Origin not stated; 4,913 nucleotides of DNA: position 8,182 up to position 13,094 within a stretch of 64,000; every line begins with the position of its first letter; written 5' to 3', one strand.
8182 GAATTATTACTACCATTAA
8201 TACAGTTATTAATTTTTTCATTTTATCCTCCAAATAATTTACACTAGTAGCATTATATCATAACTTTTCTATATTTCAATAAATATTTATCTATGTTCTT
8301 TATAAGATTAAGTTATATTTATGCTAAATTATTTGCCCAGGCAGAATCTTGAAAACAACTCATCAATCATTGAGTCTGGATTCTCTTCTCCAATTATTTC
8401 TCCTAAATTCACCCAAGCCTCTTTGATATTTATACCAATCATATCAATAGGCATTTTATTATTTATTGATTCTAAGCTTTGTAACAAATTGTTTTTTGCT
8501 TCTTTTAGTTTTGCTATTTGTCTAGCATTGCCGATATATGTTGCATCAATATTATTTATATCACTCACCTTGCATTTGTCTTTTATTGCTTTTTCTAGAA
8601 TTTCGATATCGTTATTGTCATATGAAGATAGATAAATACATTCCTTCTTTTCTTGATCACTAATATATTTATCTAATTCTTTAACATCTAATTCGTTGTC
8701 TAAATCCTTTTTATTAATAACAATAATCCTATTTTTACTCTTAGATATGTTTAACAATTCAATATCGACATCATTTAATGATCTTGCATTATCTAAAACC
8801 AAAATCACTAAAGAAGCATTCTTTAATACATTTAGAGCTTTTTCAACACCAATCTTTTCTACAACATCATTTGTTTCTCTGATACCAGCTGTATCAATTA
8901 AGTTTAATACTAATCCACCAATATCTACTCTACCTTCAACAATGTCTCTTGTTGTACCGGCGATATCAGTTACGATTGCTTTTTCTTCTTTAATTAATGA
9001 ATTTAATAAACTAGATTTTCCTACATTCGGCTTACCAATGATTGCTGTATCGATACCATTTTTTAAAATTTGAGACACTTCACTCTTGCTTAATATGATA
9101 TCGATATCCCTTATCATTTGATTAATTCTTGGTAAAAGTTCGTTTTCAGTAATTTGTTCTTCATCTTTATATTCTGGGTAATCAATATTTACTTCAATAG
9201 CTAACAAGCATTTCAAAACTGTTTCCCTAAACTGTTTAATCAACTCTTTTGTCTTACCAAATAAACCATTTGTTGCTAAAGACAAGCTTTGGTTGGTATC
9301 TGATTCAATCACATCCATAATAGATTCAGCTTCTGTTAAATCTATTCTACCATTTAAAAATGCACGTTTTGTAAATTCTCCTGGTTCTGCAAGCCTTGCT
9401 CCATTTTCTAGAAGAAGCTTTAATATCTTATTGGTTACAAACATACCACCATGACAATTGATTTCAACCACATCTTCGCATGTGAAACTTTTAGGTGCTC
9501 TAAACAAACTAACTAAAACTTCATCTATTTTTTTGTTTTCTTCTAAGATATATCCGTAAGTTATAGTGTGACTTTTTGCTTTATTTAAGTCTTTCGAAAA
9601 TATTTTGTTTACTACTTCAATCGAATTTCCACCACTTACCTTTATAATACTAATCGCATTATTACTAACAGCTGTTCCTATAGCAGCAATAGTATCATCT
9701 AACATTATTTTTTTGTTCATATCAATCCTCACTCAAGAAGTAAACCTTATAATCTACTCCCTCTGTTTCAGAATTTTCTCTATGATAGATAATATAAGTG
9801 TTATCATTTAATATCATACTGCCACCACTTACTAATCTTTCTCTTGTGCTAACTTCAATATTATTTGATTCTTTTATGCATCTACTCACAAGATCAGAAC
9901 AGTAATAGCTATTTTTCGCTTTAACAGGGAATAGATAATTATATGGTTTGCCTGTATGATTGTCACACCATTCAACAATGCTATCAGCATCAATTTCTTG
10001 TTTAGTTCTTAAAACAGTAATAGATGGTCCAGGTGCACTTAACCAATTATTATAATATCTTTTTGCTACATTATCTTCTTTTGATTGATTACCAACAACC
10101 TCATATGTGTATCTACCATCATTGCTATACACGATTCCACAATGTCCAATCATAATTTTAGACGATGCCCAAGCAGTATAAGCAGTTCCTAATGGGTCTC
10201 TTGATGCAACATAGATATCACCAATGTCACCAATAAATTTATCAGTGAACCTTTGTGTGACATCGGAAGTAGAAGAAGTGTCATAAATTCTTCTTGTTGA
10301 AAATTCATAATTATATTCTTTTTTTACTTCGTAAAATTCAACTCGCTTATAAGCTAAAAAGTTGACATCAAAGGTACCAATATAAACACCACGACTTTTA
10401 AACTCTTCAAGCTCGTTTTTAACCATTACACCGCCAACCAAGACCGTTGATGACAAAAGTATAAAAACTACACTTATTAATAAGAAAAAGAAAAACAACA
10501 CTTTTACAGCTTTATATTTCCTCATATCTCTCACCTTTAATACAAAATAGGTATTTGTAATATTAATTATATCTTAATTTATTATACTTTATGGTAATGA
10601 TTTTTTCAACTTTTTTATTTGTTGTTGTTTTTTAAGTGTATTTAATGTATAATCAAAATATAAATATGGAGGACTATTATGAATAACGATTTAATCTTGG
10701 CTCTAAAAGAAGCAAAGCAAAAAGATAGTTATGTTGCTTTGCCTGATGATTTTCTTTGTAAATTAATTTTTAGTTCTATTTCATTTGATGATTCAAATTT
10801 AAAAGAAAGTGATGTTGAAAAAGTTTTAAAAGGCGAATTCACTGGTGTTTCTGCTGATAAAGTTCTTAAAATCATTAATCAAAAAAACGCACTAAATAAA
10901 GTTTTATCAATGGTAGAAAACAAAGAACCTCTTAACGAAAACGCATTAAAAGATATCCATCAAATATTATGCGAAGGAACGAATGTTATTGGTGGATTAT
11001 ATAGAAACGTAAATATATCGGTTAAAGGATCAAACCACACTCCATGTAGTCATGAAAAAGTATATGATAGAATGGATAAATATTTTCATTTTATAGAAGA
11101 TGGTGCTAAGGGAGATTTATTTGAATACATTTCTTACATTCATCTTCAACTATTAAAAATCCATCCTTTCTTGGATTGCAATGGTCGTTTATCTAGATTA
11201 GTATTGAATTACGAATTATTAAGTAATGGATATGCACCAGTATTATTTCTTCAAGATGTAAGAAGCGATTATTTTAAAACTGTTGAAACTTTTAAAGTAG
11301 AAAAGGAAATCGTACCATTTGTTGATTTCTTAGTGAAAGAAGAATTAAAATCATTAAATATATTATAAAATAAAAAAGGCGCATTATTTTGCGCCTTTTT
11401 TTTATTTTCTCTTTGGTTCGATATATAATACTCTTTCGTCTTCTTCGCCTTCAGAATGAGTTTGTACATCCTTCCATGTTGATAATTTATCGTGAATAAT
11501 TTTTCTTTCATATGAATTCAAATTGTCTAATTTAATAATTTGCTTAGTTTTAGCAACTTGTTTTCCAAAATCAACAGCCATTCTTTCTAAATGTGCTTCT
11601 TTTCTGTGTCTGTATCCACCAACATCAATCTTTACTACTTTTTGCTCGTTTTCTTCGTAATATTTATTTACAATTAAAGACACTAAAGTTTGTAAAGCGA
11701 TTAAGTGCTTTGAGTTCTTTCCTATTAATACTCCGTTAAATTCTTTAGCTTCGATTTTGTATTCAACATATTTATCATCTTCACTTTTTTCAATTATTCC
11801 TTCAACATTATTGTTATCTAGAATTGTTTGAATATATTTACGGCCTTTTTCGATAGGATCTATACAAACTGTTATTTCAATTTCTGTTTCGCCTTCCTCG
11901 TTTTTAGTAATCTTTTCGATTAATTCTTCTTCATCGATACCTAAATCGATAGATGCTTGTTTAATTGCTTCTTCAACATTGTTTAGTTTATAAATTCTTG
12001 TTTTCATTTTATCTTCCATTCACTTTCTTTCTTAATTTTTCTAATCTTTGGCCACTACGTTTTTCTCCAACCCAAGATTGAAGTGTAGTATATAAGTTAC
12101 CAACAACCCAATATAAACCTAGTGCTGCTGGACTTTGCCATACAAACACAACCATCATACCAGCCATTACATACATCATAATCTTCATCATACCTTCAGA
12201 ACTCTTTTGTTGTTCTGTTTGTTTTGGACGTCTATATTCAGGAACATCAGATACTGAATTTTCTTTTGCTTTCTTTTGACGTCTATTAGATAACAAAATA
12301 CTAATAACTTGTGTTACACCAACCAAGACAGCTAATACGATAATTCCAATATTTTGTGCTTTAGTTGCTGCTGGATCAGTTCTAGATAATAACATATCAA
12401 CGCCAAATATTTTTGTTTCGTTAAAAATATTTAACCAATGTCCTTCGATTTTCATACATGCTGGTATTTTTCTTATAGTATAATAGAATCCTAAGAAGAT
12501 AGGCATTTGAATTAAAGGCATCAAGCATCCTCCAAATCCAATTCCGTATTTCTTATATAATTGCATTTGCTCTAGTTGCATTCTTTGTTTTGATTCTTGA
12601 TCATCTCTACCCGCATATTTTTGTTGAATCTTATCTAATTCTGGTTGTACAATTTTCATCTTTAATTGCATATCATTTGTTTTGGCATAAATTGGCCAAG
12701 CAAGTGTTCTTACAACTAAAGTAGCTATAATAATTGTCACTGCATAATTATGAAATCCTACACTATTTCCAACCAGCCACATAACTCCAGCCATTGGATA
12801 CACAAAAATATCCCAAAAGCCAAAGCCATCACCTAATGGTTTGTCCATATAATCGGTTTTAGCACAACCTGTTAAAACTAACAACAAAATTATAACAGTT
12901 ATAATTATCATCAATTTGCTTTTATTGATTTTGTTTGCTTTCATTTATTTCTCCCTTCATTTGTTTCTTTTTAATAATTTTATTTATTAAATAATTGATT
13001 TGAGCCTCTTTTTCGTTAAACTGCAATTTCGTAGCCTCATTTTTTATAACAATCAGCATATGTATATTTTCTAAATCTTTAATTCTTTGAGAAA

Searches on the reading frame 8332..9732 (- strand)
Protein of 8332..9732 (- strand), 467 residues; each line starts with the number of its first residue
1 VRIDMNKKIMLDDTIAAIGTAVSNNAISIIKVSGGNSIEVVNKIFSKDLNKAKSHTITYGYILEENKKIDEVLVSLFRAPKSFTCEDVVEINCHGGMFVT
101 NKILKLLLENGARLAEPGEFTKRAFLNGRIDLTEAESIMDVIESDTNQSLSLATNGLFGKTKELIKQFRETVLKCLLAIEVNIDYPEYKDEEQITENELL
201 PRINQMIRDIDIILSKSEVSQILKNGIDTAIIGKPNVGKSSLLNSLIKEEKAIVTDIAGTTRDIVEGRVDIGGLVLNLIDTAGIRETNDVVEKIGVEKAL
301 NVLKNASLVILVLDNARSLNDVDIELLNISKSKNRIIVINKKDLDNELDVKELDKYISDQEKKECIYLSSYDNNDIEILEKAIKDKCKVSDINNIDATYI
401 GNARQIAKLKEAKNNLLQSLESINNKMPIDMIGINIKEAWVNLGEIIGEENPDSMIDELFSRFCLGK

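Call 35: search_protein_families(library=ncbifam, proteins=[window:8332-9732:-], max_evalue=1e-10)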
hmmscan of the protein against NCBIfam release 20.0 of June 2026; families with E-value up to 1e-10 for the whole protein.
window:8332-9732:- (467 aa): 11 families
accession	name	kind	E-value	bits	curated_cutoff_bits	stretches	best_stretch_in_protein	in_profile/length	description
TIGR00450.1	mnmE_trmE_thdF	equivalog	2.5e-125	419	252.6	1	20-467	2-446/446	tRNA uridine-5-carboxymethylaminomethyl(34) synthesis GTPase MnmE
NF003661.0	PRK05291.1-3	equivalog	2.3e-111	373.3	380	1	12-467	3-448/448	tRNA uridine-5-carboxymethylaminomethyl(34) synthesis GTPase MnmE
TIGR03594.1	GTPase_EngA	equivalog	3e-35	122.1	306.7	1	223-386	172-345/432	ribosome biogenesis GTPase Der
TIGR03918.1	GTP_HydF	equivalog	4.9e-25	88.2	325.55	1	228-388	9-168/392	[FeFe] hydrogenase H-cluster maturation GTPase HydF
TIGR00231.1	small_GTP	domain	1.7e-23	83.2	42.5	1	228-364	5-142/164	GTP-binding protein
NF000908.1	PRK00089.1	equivalog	6.4e-23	81.4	237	1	229-389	6-169/291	GTPase Era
NF007071.0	PRK09518.1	equivalog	1.5e-22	80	953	1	219-360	437-583/706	bifunctional cytidylate kinase/GTPase Der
NF002828.0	PRK03003.1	equivalog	1.5e-22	79.9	631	1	226-360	213-352/477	ribosome biogenesis GTPase Der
TIGR00436.1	era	equivalog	1.9e-17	63.6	116.25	1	229-390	3-166/270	GTPase Era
TIGR03596.1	GTPase_YlqF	equivalog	1.1e-15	57.8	208.2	0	199-287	94-176/276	ribosome biogenesis GTPase YlqF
TIGR00437.1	feoB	equivalog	1.6e-11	43.6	315.65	1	233-425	1-190/594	ferrous iron transport protein B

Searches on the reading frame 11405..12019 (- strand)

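Call 53: search_protein_families(library=pfam, proteins=[window:11405-12019:-], max_evalue=1e-8)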
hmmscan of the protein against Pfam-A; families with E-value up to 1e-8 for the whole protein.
window:11405-12019:- (205 aa): 1 family
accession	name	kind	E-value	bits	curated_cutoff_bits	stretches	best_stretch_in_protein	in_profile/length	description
PF01424.28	R3H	-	7.2e-14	52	26.8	1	144-201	3-59/60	R3H domain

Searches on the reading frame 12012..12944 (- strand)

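Call 39: search_protein_families(library=pfam, proteins=[window:12012-12944:-], max_evalue=0.00001)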
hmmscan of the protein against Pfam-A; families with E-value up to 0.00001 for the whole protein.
window:12012-12944:- (311 aa): 1 family
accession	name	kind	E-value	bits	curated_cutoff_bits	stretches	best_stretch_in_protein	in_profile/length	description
PF02096.25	60KD_IMP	-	3.2e-40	138.2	35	1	67-292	1-160/163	60Kd inner membrane protein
